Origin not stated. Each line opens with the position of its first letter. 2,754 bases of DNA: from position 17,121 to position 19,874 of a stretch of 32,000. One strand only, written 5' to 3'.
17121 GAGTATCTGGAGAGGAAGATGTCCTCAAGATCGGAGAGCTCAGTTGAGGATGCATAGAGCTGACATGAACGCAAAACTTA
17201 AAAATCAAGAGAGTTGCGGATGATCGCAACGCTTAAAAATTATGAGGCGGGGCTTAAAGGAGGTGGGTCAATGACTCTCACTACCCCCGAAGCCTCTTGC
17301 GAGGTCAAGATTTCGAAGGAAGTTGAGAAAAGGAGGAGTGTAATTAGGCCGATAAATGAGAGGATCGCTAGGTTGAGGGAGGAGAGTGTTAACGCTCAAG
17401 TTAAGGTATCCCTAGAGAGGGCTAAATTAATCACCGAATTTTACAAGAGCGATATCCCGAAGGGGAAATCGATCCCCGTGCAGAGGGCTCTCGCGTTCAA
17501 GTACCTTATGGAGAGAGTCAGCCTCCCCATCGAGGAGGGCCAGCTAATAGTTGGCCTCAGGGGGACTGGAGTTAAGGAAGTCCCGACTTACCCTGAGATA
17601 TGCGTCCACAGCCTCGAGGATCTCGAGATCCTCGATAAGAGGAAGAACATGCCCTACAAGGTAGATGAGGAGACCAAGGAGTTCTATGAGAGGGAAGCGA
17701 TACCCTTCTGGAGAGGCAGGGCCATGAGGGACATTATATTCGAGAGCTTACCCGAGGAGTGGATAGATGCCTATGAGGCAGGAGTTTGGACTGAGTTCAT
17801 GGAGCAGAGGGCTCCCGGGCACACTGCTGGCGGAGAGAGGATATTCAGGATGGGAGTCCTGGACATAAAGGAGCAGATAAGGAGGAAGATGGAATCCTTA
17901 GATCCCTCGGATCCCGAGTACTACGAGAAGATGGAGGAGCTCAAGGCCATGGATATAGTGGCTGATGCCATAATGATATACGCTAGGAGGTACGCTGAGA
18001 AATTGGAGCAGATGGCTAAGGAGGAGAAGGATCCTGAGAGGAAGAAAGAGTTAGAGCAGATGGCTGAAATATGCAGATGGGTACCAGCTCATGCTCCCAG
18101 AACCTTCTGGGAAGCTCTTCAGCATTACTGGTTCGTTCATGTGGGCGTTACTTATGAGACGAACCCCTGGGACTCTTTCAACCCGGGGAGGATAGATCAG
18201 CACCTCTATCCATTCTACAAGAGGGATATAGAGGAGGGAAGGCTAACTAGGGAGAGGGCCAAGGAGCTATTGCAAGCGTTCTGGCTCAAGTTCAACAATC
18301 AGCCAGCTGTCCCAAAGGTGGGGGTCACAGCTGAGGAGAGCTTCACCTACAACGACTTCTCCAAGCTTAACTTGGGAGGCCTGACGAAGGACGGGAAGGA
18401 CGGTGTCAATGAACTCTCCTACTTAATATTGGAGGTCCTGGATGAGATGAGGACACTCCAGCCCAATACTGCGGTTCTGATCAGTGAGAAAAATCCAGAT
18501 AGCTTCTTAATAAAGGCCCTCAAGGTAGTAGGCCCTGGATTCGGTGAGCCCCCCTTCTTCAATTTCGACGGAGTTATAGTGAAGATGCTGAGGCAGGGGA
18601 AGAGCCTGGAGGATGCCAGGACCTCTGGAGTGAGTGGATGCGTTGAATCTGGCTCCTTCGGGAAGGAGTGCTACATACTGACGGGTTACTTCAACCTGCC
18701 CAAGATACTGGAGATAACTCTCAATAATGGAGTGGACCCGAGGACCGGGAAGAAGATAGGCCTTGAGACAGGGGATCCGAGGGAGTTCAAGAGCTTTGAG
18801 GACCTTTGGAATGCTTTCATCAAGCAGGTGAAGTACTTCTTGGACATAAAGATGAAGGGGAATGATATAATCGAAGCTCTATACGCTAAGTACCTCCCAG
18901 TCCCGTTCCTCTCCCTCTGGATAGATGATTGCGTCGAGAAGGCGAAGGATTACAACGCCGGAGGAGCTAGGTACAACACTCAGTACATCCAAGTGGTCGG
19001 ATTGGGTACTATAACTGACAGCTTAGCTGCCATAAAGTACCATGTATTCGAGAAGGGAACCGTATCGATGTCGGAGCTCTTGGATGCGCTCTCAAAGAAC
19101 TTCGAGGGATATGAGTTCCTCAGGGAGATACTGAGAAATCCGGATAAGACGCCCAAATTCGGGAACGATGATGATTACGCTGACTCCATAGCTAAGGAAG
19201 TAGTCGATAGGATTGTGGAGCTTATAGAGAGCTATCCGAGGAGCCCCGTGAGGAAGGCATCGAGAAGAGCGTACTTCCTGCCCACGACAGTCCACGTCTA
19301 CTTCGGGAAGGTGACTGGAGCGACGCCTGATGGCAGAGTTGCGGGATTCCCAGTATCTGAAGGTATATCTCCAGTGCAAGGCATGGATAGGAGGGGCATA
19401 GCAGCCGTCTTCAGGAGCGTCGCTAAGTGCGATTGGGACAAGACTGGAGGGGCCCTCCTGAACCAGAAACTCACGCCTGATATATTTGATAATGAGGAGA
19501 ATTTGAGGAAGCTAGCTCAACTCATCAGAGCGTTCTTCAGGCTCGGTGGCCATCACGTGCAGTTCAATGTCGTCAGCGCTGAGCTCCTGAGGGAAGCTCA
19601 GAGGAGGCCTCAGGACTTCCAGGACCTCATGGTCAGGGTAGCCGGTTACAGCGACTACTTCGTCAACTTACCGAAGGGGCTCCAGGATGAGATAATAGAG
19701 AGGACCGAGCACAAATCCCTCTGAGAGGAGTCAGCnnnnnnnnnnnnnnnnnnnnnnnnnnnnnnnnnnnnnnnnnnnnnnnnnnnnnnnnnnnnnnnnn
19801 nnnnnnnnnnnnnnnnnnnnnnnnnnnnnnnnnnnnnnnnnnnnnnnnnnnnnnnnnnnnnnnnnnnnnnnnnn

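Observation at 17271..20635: Archaeal glycyl radical enzyme of the eliminase (Cys-x-Glu) type with a three-cluster activase and unknown substrate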

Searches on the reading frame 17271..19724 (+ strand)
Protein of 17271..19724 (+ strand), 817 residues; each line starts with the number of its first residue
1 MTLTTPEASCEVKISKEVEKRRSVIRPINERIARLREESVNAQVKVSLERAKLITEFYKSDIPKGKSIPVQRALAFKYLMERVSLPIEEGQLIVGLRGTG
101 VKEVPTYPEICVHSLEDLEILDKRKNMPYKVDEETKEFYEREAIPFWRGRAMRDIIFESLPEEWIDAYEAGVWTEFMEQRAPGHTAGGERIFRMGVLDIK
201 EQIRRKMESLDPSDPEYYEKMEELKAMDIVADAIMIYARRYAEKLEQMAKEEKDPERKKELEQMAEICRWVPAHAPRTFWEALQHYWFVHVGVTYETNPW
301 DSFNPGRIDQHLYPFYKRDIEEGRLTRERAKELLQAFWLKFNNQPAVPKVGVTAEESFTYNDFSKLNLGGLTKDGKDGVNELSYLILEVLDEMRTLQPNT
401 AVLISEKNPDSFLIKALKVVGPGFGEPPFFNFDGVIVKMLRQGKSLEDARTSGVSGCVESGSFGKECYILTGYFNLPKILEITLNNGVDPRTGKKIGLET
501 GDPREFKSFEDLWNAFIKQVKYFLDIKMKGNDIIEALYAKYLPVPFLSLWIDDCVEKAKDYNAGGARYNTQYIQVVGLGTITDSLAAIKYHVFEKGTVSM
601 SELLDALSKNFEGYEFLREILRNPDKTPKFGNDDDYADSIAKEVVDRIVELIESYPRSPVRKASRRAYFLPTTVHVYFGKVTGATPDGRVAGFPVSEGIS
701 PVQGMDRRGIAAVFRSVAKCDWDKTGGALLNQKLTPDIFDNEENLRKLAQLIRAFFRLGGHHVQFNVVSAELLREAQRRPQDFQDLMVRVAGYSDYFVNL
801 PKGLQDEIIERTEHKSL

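Call 3: search_solved_structures(query=window:17271-19724:+, max_evalue=0.001, show_alignments=2)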
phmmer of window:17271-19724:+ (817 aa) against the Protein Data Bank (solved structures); distinct sequences matched with E-value up to 0.001: 37.
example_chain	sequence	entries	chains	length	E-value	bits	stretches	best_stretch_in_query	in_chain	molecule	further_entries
6vxc_A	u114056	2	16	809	1.6e-289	965.5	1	24-814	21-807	Trans-4-hydroxy-L-proline dehydratase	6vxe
1r8w_A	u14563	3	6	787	2.3e-149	502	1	29-814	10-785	glycerol dehydratase | B12-independent glycerol dehydratase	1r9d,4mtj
8id1_A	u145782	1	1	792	2.8e-145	488.5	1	30-815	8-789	Formate C-acetyltransferase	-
9f3w_A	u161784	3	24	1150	3.1e-142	478.5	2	24-812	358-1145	Choline trimethylamine-lyase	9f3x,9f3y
8iof_A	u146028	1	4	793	1.2e-134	453.4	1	30-814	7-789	Benzylsuccinate synthase alpha subunit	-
2f3o_A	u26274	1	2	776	1.4e-134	453.1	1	31-812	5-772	pyruvate formate-lyase 2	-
5ymr_B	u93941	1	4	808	3.1e-133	448.7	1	26-815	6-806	Formate acetyltransferase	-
5i2a_A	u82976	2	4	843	6.8e-133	447.6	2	29-611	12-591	Diol-dehydratase | Diol dehydratase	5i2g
6lon_B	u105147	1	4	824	7.4e-133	447.4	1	19-816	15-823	PFL2/glycerol dehydratase family glycyl radical enzyme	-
5fay_A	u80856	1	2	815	2.2e-132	445.9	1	31-812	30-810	Choline trimethylamine-lyase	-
9ht9_A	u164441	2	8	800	3.5e-132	445.2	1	31-812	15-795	Choline trimethylamine-lyase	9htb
9r0v_A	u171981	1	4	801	3.5e-132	445.2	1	31-812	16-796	Choline trimethylamine-lyase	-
6vue_A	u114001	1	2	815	3.7e-132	445.1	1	31-812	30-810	Choline trimethylamine-lyase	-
5fau_A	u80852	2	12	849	3.7e-132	445.1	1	31-812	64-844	Choline trimethylamine-lyase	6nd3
5faw_A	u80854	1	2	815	3.8e-132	445.1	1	31-812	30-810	Choline trimethylamine-lyase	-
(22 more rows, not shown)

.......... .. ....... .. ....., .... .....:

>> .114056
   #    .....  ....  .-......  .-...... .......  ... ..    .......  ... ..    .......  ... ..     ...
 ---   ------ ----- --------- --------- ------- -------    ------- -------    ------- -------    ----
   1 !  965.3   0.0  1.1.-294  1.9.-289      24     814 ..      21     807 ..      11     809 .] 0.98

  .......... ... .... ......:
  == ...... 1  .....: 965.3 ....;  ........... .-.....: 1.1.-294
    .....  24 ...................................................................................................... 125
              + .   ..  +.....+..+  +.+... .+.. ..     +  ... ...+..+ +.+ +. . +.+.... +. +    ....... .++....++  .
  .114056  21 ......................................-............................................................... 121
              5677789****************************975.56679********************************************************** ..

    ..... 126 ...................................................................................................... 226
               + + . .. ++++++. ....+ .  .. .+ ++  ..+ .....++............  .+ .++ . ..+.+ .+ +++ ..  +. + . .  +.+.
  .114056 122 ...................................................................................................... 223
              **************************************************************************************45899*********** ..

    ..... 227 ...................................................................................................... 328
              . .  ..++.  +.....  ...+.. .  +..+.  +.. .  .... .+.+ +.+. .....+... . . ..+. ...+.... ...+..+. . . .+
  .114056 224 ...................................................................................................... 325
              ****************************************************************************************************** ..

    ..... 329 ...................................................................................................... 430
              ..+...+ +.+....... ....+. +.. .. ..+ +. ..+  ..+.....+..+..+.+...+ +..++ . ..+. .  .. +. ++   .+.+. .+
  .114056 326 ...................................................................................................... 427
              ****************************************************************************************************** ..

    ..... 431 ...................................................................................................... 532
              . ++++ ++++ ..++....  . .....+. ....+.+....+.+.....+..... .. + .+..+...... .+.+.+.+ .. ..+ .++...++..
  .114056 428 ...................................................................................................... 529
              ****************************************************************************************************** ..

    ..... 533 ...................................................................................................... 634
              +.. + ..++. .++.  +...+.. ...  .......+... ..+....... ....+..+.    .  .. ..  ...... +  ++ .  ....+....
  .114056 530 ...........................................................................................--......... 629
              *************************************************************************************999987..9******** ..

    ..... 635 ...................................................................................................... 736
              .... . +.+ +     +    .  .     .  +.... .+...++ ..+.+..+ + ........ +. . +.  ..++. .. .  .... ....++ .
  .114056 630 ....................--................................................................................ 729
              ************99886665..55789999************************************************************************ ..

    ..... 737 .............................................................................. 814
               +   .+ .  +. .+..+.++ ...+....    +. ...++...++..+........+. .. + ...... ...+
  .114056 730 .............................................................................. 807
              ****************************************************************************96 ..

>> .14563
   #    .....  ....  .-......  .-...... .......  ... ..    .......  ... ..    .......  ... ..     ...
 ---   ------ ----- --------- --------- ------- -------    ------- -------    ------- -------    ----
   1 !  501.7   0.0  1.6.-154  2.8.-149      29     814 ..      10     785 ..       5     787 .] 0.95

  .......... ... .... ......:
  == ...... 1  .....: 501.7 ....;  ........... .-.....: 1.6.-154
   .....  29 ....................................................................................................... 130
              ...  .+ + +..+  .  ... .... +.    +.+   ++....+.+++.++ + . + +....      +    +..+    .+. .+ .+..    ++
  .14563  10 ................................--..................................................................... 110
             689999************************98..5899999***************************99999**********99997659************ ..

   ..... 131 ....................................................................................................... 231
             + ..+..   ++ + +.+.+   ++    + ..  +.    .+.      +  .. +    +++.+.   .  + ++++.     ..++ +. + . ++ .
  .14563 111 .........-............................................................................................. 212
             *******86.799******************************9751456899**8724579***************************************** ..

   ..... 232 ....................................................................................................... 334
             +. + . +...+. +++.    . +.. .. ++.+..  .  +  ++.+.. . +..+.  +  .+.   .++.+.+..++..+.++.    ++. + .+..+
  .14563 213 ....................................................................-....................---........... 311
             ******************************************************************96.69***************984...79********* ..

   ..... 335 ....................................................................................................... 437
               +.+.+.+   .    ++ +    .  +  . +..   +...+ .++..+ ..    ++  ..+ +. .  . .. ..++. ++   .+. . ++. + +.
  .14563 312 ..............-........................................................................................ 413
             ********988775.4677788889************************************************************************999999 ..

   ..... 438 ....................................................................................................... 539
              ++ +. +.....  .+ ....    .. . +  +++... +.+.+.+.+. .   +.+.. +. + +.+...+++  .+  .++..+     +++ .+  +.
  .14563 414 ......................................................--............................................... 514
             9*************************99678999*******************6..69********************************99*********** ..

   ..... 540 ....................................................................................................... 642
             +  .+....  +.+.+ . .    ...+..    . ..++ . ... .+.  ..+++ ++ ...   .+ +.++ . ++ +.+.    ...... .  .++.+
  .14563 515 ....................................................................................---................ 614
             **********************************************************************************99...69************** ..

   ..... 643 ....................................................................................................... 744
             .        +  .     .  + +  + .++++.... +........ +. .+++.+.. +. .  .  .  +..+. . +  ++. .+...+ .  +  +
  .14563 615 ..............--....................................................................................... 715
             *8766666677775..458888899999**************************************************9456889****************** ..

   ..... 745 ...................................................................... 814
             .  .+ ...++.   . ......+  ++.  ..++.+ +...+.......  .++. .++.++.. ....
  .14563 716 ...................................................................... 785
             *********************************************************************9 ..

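Call 4: search_protein_families(library=ncbifam, proteins=[window:17271-19724:+], max_evalue=0.001)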
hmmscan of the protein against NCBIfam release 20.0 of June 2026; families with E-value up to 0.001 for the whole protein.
window:17271-19724:+ (817 aa): 12 families
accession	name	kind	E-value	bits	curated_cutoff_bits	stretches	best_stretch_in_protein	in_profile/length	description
NF043068.1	glycl_HYPD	equivalog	0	1170.1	1100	1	29-815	1-783/784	trans-4-hydroxy-L-proline dehydratase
TIGR01774.1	PFL2-3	subfamily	2e-196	654.7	678.2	1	29-815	3-785/786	formate C-acetyltransferase/glycerol dehydratase family glycyl radical enzyme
NF048011.1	SfplDhtHpsGDes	equivalog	2.1e-174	582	1000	1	11-815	4-820/821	(2S)-3-sulfopropanediol dehydratase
TIGR04394.1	choline_CutC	equivalog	2.2e-152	509.3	1050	1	29-813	2-785/789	choline trimethylamine-lyase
NF048009.1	SfplDhtHpfGKleb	equivalog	1.5e-147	493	1000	1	30-814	26-822/824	(2S)-3-sulfopropanediol dehydratase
NF007437.0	PRK09983.1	equivalog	4.6e-146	488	1109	1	29-815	2-764/765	formate C-acetyltransferase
NF033718.1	indole_decarb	equivalog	1.6e-136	456.7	1100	1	3-815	7-867/868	indoleacetate decarboxylase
NF033715.1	glycyl_HPDL_Lrg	equivalog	1.5e-112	377.1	1150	2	225-615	273-681/901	4-hydroxyphenylacetate decarboxylase large subunit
TIGR01255.1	pyr_form_ly_1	equivalog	2.8e-46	158.3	994.2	1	280-817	237-744/744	formate C-acetyltransferase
NF038360.1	rad_fix_GrcA3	exception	5.7e-16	58.4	158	1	742-817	3-78/78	autonomous glycyl radical cofactor GrcA3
NF008341.1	PRK11127.1-1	equivalog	5.2e-09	36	145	1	759-816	22-79/80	autonomous glycyl radical cofactor GrcA2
TIGR04365.1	spare_glycyl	equivalog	2.6e-08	34.2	170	1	759-817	68-126/126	autonomous glycyl radical cofactor GrcA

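Call 5: search_protein_families(library=pfam, proteins=[window:17271-19724:+], max_evalue=0.001)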
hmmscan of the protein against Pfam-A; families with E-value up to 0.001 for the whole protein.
window:17271-19724:+ (817 aa): 2 families
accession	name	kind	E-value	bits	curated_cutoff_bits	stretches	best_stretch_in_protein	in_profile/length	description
PF02901.20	PFL-like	-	1.6e-231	770.9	24.3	1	29-679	2-647/647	Pyruvate formate lyase-like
PF01228.26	Gly_radical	-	1.9e-32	112.4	22.2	1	695-798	1-106/106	Glycine radical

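Call 7: find_homologous_proteins(query=window:17271-19724:+, max_evalue=1e-50)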
Query window:17271-19724:+ (817 aa): 8000 proteins with E <= 1e-50 among 8000 candidates; the best 120 are listed.
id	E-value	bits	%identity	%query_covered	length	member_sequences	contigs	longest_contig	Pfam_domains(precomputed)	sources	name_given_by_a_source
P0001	0.0e+0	1751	91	100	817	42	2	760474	PF02901.21,PF01228.27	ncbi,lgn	ncbi:MAG: glycyl radical protein [Candidatus Korarchaeum sp.]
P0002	0.0e+0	1732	90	100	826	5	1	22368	PF02901.21,PF01228.27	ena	-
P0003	0.0e+0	1723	89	100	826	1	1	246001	PF02901.21,PF01228.27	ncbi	-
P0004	0.0e+0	1686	88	100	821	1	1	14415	PF02901.21,PF01228.27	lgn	-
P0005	0.0e+0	1684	87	99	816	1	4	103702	PF02901.21,PF01228.27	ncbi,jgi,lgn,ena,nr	ncbi:MAG: trans-4-hydroxy-L-proline dehydratase [Candidatus Methanodesulfokora sp.]|nr:MAG: formate 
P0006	0.0e+0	1682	87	99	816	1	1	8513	PF02901.21,PF01228.27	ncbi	ncbi:MAG: trans-4-hydroxy-L-proline dehydratase [Candidatus Methanodesulfokora sp.]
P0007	0.0e+0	1678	87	100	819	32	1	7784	PF02901.21,PF01228.27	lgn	-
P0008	0.0e+0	1675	87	100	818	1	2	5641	PF02901.21,PF01228.27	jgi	jgi:Pyruvate-formate lyase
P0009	0.0e+0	1673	87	100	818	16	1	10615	PF02901.21,PF01228.27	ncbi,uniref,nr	ncbi:MAG: formate C-acetyltransferase/glycerol dehydratase family glycyl radical enzyme [Thermoprote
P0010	0.0e+0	1672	86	100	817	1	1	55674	PF02901.21,PF01228.27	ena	-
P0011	0.0e+0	1670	86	99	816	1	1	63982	PF02901.21,PF01228.27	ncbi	ncbi:MAG: trans-4-hydroxy-L-proline dehydratase [Candidatus Methanodesulfokora sp.]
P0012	0.0e+0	1649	86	100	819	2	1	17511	PF02901.21,PF01228.27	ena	-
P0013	0.0e+0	1647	86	99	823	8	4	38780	PF02901.21,PF01228.27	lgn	-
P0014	0.0e+0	1642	85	99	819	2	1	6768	PF02901.21,PF01228.27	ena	-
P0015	0.0e+0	1639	86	99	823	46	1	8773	PF02901.21,PF01228.27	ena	-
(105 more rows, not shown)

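Call 14: find_related_loci(query=window:17271-19724:+, collection=genome_contigs, flank=10000)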
Query window:17271-19724:+ (817 aa) in genome_contigs; peptide patterns used: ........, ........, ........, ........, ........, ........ (x = any residue, [..] = any of these).
305 stretches matched a pattern; 272 encode a relative of the query (tblastn E <= 1e-3); the best 80 are kept; 80 distinct loci.
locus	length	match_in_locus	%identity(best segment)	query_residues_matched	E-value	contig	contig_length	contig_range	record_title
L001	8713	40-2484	87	3-817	0e+0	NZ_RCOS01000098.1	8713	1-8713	Candidatus Methanodesulfokora washburnensis strain MDKW Ga0080004_1127594, whole genome shotgun sequence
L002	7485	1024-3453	87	7-816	0e+0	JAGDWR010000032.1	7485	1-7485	MAG: Candidatus Methanodesulfokora sp. isolate KUA_Bin04 NODE_1920_length_7485_cov_33.632705, whole genome shotgun seque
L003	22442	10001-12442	87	7-817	0e+0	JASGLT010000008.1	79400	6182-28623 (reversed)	MAG: Thermococcaceae archaeon isolate DJKA121_NP-J24_bin.11 scaffold_40, whole genome shotgun sequence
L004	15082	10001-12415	86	13-817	0e+0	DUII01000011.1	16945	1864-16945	MAG TPA_asm: Thermococcaceae archaeon isolate UBA12520 contig_1504, whole genome shotgun sequence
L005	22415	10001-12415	86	13-817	0e+0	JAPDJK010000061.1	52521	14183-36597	MAG: Thermococci archaeon isolate S5B1_HD70 c_000000000221, whole genome shotgun sequence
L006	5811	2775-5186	85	14-817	0e+0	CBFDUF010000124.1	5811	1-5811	MAG TPA_asm: uncultured Thermococci archaeon isolate SRR6823439_binner13_Refined_15 genome assembly, contig: ERZ534240.1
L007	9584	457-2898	83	4-815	0e+0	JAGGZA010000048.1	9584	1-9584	MAG: Candidatus Aerophobetes bacterium isolate AUK192 PB_MBMC_146_c_000000000363, whole genome shotgun sequence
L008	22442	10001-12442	81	2-815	0e+0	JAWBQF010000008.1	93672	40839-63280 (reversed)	MAG: Candidatus Methanomethylicia archaeon isolate JZ-1_201705_bins_15 JZ-1_201705_bins_15_scaffold_8, whole genome shot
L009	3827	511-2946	80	1-817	0e+0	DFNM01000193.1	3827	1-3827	MAG TPA_asm: Firmicutes bacterium UBA3567 UBA3567_contig_3610, whole genome shotgun sequence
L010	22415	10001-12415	81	10-815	0e+0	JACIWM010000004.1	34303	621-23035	MAG: Candidatus Bipolaricaulota bacterium isolate MAG-26 Bipolaricaulaceae_A3_bin16_Scaffold_4, whole genome shotgun seq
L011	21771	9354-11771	79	10-817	0e+0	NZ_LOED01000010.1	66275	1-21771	Fervidicola ferrireducens strain Y170 AN618_contig000010, whole genome shotgun sequence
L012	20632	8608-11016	79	13-817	0e+0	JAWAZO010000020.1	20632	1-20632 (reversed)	MAG: Candidatus Bathyarchaeia archaeon isolate ZZQ_201803_bins_84 ZZQ_201803_bins_84_scaffold_20, whole genome shotgun s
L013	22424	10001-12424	79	9-817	0e+0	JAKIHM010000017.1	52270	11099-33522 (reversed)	Thermovorax subterraneus strain DSM 21563 Scaffold17_1, whole genome shotgun sequence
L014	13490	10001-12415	77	12-817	0e+0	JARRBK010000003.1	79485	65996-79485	MAG: Tepidanaerobacteraceae bacterium isolate DJKA105_NP-J24_bin.10 scaffold_50, whole genome shotgun sequence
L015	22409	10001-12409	80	13-817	0e+0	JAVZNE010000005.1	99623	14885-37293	MAG: Candidatus Bathyarchaeia archaeon isolate DRTY-6_201912_bins_43 DRTY-6_201912_bins_43_scaffold_5, whole genome shot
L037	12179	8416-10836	77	9-817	0e+0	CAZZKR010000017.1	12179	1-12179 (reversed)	MAG TPA_asm: uncultured Nitrososphaeria archaeon isolate binchicken_co25_112 genome assembly, contig: k141_98606, whole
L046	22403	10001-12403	76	14-815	0e+0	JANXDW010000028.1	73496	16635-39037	MAG: Aigarchaeota archaeon isolate SKYB24 k141_426308, whole genome shotgun sequence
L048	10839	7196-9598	76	14-815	0e+0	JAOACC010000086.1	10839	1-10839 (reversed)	MAG: bacterium isolate SKW194 k141_897544, whole genome shotgun sequence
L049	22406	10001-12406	83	13-814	0e+0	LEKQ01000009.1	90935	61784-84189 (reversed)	MAG: bacterium GBS-1 isolate GBS-1 2615921484, whole genome shotgun sequence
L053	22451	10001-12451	72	3-817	0e+0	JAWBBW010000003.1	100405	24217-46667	MAG: Desulfurococcaceae archaeon isolate GMQP_201705_bins_39 GMQP_201705_bins_39_scaffold_3, whole genome shotgun sequen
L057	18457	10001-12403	71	16-817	0e+0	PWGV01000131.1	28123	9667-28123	MAG: Halobacteroidaceae bacterium isolate T1Sed10_148 T1-Sed10-C1186, whole genome shotgun sequence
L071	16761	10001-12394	66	14-817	0e+0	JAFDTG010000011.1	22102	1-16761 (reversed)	MAG: Candidatus Saliniplasma halalkaliphilum isolate HAP6 k141_585111_length_22102_cov_52.5463, whole genome shotgun seq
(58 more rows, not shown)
